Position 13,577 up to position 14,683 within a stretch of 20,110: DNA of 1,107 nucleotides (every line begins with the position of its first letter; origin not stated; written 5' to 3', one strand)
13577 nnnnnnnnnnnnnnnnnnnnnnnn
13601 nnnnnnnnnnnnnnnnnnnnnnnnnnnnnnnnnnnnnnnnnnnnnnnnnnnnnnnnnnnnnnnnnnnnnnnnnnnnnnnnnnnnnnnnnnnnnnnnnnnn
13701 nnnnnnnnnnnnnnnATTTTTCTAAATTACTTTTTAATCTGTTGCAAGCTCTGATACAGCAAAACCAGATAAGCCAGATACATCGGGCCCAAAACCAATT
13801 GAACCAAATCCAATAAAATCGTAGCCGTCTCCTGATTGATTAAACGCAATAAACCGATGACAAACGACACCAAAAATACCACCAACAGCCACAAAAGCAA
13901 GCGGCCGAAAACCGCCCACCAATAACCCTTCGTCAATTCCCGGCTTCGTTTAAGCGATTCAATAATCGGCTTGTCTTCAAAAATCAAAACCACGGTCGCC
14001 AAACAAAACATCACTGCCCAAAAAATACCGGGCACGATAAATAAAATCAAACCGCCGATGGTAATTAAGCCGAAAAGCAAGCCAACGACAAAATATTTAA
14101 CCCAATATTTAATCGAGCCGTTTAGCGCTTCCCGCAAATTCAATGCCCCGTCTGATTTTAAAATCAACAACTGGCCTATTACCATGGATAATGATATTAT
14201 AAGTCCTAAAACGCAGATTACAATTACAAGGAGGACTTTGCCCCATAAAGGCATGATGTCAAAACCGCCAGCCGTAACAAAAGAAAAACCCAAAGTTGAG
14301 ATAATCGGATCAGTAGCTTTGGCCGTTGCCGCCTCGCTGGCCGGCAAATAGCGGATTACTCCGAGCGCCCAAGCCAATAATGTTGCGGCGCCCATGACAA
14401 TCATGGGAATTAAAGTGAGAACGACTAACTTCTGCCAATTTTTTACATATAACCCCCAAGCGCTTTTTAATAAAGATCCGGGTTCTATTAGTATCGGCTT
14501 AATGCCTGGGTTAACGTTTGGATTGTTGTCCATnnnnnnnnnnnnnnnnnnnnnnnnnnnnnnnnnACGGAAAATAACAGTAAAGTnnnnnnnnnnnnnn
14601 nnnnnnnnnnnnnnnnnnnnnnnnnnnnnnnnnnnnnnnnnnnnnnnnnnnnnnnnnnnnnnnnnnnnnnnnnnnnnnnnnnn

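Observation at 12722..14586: Three-gene envelope operon of unknown function: polytopic membrane protein, secreted coiled-coil protein and small acidic lipoprotein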

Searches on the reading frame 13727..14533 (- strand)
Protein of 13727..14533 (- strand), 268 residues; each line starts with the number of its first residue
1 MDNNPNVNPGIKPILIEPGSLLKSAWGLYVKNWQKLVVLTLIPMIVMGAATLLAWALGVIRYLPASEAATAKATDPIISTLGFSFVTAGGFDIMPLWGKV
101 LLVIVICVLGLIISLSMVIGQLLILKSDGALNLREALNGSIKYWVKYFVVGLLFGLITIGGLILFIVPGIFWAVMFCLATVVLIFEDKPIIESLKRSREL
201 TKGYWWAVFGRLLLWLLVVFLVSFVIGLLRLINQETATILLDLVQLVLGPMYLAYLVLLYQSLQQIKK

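Call 5: search_protein_families(library=pfam, proteins=[window:13727-14533:-], max_evalue=1)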
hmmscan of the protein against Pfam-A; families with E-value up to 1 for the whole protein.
window:13727-14533:- (268 aa): 4 families
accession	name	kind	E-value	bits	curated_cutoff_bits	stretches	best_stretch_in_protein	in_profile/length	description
PF06790.16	UPF0259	-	1.2e-10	42.1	31.4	1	109-260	91-246/248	Uncharacterised protein family (UPF0259)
PF10110.14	GPDPase_memb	-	0.0027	16.9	29.6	1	159-258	165-265/321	Membrane domain of glycerophosphoryl diester phosphodiesterase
PF06161.16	DUF975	-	0.13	12.5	34.8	1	160-231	150-224/243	Protein of unknown function (DUF975)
PF06656.16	Tenui_PVC2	-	0.23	9.8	25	1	143-193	228-277/784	Tenuivirus PVC2 protein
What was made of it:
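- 13727..14533 (-): Polytopic membrane protein of 268 aa with about 6 TM segments. It is a distant member of the UPF0259/YciC superfamily and a lineage-specific first gene of the unit. Pfam UPF0259: 42.1 bits against a gathering score of 31.4, covering profile positions 91-246 of 248 (call 5).
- On UPF0259 / YciC (Pfam PF06790): 42.1 bits against 31.4, E=1.2e-10, residues 109-260 on profile positions 91-246 of 248 (call 5).
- On DUF975 (PF06161): 12.5 bits against 34.8 (call 5).
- Checked: It scores 42.1 bits against Pfam UPF0259, whose gathering score is 31.4 (call 5).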

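Call 6: search_protein_families(library=ncbifam, proteins=[window:13727-14533:-], max_evalue=1)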
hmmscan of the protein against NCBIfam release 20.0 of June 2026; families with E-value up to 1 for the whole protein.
window:13727-14533:- (268 aa): 2 families
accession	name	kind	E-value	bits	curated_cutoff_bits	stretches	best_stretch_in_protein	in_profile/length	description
NF002774.0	PRK02868.1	equivalog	1.4e-13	51.2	227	1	112-263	90-245/248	YciC family protein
NF041043.1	BPSS1780_fam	subfamily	0.0038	16.5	90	1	35-260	32-241/247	BPSS1780 family membrane protein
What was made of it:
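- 13727..14533 (-): NCBIfam YciC equivalog: 51 bits against a cutoff of 227, so not met (call 6).
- On UPF0259 / YciC (NCBIfam NF002774 equivalog): 51.2 bits against a cutoff of 227 (call 6).
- Closest known: UPF0259 / YciC family. Different: It reaches only 51 bits against the 227-bit equivalog cutoff, so it is not an orthologue of E. coli YciC (call 6).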

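Call 82: search_protein_families(library=phrogs, proteins=[window:13727-14533:-], max_evalue=0.01)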
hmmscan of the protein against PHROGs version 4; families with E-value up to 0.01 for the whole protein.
window:13727-14533:- (268 aa): 1 family
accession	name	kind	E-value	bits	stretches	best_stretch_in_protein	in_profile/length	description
phrog_15382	-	unknown function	5.6e-05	23.7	1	131-264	113-246/247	-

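Call 83: search_protein_families(library=padloc, proteins=[window:13727-14533:-], max_evalue=0.01)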
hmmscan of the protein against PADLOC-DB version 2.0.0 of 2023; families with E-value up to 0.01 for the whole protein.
window:13727-14533:- (268 aa): 0 families
